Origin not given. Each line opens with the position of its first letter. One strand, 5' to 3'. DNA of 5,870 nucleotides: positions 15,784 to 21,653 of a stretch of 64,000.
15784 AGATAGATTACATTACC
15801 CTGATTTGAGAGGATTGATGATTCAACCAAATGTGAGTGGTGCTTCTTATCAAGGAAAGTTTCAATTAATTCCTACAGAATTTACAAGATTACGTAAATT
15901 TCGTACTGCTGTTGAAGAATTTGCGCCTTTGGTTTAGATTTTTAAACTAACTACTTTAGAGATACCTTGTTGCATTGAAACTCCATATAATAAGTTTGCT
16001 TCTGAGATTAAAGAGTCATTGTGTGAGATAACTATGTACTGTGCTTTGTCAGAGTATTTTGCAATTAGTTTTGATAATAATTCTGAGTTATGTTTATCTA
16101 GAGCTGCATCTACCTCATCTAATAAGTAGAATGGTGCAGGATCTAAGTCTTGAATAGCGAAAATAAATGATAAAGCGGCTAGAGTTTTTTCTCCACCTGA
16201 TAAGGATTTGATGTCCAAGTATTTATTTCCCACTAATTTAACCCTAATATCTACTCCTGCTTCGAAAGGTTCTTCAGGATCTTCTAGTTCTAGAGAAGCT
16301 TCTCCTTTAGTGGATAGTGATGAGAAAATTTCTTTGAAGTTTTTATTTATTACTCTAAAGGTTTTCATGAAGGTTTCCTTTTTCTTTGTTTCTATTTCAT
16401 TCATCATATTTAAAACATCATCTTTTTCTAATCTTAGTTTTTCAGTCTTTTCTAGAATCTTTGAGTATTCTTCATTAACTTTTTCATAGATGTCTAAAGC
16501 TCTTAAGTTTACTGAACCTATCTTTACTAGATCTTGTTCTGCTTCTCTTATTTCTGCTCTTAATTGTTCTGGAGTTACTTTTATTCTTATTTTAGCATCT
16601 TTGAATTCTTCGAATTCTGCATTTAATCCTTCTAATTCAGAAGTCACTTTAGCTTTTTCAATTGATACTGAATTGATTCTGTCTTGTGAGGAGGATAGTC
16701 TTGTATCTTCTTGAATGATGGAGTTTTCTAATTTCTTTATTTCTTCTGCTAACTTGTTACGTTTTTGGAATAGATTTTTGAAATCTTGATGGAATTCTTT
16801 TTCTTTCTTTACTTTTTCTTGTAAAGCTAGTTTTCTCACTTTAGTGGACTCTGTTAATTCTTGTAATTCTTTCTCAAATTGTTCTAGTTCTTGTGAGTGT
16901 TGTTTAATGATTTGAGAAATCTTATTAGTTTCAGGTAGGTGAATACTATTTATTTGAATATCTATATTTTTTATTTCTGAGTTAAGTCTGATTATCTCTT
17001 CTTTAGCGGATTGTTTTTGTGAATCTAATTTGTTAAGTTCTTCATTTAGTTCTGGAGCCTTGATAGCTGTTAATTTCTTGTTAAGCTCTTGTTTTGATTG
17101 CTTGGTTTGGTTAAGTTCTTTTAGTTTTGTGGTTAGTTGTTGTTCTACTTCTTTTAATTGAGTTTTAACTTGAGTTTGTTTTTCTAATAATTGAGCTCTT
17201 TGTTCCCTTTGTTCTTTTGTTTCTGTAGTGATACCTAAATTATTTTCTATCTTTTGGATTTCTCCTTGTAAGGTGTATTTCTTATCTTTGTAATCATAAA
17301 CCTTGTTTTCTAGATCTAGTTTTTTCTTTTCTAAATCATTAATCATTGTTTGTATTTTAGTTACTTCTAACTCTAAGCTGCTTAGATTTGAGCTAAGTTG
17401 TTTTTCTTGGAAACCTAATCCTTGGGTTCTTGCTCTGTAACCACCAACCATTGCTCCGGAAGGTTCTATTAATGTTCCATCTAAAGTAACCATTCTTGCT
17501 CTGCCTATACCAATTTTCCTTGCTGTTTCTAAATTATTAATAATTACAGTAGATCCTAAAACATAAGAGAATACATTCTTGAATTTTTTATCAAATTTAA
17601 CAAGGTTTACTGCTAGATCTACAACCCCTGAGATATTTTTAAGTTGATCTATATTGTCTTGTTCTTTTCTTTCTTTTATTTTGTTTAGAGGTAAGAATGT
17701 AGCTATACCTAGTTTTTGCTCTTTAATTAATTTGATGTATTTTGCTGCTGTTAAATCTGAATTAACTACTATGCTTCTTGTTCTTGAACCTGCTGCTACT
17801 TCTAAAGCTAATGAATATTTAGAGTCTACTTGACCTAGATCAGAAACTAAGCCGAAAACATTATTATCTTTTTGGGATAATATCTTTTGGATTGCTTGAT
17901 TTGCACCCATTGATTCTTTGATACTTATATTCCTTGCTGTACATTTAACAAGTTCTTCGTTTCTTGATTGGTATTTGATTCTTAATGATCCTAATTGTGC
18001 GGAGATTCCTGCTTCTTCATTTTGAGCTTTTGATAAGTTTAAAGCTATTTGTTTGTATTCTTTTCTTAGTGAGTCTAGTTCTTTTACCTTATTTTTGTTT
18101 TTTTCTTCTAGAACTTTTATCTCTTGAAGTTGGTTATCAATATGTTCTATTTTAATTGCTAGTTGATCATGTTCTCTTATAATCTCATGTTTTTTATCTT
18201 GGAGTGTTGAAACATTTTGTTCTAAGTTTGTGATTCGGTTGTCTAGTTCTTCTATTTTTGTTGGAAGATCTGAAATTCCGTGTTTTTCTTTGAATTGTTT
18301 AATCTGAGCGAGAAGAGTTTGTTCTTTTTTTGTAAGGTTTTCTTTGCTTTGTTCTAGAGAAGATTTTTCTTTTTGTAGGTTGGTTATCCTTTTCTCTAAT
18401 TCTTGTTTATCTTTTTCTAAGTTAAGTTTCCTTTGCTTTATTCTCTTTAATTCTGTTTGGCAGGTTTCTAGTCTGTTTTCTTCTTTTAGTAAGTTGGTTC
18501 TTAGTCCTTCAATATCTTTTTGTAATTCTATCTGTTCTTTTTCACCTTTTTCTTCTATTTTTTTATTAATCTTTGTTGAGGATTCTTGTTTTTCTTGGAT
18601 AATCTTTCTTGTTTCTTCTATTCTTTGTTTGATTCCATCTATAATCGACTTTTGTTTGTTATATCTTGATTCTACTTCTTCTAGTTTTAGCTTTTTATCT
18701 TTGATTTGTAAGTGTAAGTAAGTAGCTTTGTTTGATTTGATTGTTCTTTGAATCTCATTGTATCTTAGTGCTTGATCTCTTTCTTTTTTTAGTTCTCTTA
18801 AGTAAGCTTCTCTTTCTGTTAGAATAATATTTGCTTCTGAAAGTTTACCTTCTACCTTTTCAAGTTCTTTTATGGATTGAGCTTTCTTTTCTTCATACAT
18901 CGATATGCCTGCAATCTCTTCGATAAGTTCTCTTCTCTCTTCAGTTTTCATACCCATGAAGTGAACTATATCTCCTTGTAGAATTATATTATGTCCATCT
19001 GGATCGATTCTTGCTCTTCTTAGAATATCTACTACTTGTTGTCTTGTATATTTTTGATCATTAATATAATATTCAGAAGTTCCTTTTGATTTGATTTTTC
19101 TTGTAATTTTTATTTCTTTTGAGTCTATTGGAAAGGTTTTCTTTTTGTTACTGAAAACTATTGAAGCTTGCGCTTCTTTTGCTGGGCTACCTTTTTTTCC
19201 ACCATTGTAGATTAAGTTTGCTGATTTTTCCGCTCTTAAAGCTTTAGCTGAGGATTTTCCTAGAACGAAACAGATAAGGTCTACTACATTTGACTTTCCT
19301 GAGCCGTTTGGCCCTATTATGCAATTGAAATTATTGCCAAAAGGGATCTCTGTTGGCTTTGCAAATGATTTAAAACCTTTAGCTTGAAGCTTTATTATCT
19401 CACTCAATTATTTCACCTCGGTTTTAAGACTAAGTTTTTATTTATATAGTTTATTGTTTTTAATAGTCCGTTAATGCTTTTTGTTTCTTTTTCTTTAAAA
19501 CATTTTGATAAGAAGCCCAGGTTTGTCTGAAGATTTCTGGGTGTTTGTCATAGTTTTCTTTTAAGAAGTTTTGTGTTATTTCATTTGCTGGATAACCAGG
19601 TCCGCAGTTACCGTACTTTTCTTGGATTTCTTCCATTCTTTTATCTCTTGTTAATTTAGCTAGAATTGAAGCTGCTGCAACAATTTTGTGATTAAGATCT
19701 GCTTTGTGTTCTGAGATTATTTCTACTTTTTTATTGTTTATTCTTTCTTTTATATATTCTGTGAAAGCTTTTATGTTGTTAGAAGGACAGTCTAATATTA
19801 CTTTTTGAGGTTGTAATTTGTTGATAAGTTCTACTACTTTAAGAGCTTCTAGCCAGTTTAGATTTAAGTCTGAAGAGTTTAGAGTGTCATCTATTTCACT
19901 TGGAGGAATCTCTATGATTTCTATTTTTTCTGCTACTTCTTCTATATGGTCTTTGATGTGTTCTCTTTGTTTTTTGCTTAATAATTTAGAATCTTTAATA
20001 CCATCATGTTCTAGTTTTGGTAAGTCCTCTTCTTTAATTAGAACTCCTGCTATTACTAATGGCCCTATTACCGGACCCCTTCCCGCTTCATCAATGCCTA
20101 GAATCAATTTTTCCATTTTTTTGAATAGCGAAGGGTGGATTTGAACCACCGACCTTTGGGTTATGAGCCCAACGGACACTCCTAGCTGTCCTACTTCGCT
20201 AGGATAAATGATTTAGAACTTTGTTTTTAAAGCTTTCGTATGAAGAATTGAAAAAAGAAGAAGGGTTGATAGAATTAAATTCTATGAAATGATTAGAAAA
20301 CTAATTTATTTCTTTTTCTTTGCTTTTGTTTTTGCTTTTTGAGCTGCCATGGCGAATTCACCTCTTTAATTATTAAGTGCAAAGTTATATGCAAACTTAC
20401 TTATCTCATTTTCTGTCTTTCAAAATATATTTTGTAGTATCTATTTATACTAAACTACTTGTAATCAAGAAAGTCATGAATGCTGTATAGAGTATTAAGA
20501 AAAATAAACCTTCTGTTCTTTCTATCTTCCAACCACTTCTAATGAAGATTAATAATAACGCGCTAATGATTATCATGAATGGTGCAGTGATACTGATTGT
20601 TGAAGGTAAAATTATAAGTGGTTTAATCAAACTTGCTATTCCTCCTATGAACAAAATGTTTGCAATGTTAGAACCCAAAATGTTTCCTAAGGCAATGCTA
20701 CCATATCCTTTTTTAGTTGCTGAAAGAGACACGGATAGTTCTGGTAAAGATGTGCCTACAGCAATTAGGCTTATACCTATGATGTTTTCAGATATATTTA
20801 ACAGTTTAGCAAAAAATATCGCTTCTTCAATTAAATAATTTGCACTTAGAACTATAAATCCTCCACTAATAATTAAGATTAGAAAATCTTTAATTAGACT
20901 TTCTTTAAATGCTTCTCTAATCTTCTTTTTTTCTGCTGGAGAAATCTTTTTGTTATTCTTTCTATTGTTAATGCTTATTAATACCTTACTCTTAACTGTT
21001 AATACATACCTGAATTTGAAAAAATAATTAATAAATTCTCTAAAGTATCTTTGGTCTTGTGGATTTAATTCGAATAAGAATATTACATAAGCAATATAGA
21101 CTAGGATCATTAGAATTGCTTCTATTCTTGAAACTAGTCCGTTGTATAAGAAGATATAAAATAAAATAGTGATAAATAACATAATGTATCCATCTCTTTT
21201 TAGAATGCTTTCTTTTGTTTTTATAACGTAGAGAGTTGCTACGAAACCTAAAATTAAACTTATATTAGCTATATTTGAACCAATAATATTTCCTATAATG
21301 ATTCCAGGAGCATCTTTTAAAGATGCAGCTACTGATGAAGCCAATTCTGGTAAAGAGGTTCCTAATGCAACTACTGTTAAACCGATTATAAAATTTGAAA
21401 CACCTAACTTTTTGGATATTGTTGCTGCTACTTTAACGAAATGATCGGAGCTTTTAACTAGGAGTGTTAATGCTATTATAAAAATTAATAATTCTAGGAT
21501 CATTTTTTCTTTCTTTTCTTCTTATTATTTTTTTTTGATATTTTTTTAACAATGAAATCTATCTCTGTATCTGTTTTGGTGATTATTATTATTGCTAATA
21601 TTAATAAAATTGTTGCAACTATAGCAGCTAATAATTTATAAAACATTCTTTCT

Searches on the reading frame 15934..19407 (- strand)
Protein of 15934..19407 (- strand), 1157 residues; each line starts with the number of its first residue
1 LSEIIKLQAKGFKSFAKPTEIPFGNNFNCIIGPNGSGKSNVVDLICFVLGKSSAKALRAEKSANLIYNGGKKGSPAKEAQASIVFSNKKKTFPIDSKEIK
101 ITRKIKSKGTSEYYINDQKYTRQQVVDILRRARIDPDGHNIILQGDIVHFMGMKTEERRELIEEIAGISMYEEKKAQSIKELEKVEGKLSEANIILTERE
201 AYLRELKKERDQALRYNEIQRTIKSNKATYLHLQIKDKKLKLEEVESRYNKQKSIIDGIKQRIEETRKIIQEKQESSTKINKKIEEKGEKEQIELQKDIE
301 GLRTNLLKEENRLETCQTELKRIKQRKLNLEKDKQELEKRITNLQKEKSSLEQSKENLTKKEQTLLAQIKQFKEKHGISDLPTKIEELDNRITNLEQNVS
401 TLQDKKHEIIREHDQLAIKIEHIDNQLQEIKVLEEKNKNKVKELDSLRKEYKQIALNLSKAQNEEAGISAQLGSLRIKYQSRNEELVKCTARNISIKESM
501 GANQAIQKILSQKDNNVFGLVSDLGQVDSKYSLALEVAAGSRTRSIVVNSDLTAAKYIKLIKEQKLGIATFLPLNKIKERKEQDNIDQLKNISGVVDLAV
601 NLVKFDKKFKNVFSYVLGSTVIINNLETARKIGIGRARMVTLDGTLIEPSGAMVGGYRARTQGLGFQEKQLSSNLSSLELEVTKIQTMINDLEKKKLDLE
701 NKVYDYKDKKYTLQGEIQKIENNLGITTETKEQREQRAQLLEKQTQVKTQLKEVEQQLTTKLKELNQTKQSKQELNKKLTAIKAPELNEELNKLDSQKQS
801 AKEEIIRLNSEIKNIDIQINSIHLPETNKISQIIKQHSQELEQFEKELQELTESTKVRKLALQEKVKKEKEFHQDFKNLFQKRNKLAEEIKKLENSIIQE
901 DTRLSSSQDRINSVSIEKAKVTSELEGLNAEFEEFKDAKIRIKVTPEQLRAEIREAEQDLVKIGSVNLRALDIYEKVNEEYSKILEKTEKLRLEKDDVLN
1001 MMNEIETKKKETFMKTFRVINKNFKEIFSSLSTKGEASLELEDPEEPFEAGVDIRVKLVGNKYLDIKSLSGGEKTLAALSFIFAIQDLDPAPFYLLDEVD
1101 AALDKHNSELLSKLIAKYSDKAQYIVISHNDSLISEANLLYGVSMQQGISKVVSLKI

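Call 13: search_protein_families(library=ncbifam, proteins=[window:15934-19407:-], max_evalue=0.00001)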
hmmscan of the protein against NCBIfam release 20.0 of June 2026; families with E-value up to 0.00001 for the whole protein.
window:15934-19407:- (1157 aa): 14 families
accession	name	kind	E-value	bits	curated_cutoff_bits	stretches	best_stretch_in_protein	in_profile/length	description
TIGR02169.1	SMC_prok_A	equivalog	2e-255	850.5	729.4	1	4-1156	2-1164/1165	chromosome segregation protein SMC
TIGR02168.1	SMC_prok_B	equivalog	1.7e-200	668.7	567.35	1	4-1157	2-1181/1181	chromosome segregation protein SMC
NF045487.1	ASRP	equivalog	2.2e-24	86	300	2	670-1128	122-589/593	archaea-specific SMC-related protein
NF045780.1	TrlF_fam_ATP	equivalog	5.8e-22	78.3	350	2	11-374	297-672/944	TrlF family AAA-like ATPase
NF041035.1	Rad50_Halo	equivalog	3.6e-17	62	1000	1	7-450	6-437/883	DNA double-strand break repair ATPase Rad50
NF003034.1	PRK03918.1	equivalog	6.1e-16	57.6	700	2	4-376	3-361/878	DNA double-strand break repair ATPase Rad50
NF002572.0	PRK02224.1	equivalog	3.2e-14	52.2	1087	0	672-856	250-429/888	DNA double-strand break repair ATPase Rad50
TIGR04523.1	Mplasa_alph_rch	subfamily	3.1e-12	45.2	270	1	166-497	253-581/745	helix-rich protein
TIGR00634.1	recN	equivalog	6e-12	45.3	407.85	1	18-368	15-351/563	DNA repair protein RecN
NF041034.1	Rad50_Sulf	equivalog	8.6e-11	40.4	1000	1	6-118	5-99/872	DNA double-strand break repair ATPase Rad50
NF040873.1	AztA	equivalog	2.9e-07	30.3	220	0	1062-1137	113-185/191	zinc ABC transporter ATP-binding protein AztA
NF002244.0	PRK01156.1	equivalog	4.5e-07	28.3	847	1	1065-1155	798-894/895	DNA double-strand break repair ATPase Rad50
TIGR00618.1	sbcc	subfamily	9.1e-07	27.2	478.5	1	4-53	3-56/1043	exonuclease subunit SbcC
TIGR02857.1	CydD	equivalog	7.9e-06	25.1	435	0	1067-1138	457-524/529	thiol reductant ABC exporter subunit CydD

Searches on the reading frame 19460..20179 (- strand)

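Call 45: search_protein_families(library=pfam, proteins=[window:19460-20179:-], max_evalue=0.001)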
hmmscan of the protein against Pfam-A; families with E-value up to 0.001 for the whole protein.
window:19460-20179:- (239 aa): 1 family
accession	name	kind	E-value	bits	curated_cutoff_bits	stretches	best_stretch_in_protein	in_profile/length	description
PF01351.25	RNase_HII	-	2.6e-41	142.1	25.8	1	27-222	1-197/199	Ribonuclease HII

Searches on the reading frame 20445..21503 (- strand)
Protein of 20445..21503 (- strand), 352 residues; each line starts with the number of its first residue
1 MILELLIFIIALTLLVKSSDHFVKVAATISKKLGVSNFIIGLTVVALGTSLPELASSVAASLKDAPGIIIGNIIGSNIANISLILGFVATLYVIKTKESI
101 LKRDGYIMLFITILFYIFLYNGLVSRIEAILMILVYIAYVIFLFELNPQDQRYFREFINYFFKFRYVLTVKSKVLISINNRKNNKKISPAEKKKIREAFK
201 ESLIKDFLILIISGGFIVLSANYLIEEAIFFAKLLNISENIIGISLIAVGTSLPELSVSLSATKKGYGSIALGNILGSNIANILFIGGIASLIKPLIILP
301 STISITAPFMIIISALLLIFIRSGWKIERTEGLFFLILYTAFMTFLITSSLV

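Call 13: search_protein_families(library=ncbifam, proteins=[window:20445-21503:-], max_evalue=0.00001)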
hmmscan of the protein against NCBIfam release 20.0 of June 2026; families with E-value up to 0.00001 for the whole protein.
window:20445-21503:- (352 aa): 5 families
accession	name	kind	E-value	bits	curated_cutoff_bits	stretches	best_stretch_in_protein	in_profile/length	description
TIGR00367.1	TIGR00367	hypoth_equivalog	2.5e-70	237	179.65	1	2-342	2-312/312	calcium/sodium antiporter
NF008005.0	PRK10734.1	equivalog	1.6e-56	191.9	432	2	1-151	1-151/325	calcium/sodium antiporter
TIGR00927.1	2A1904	subfamily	2e-13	49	710.1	1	9-158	468-616/1209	K+-dependent Na+/Ca+ exchanger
TIGR00845.1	caca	equivalog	1.1e-10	40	679.85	1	25-118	769-865/921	sodium/calcium exchanger 1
TIGR00846.1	caca2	superfamily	1.7e-07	30.4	317.45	0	194-344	217-369/372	calcium/proton exchanger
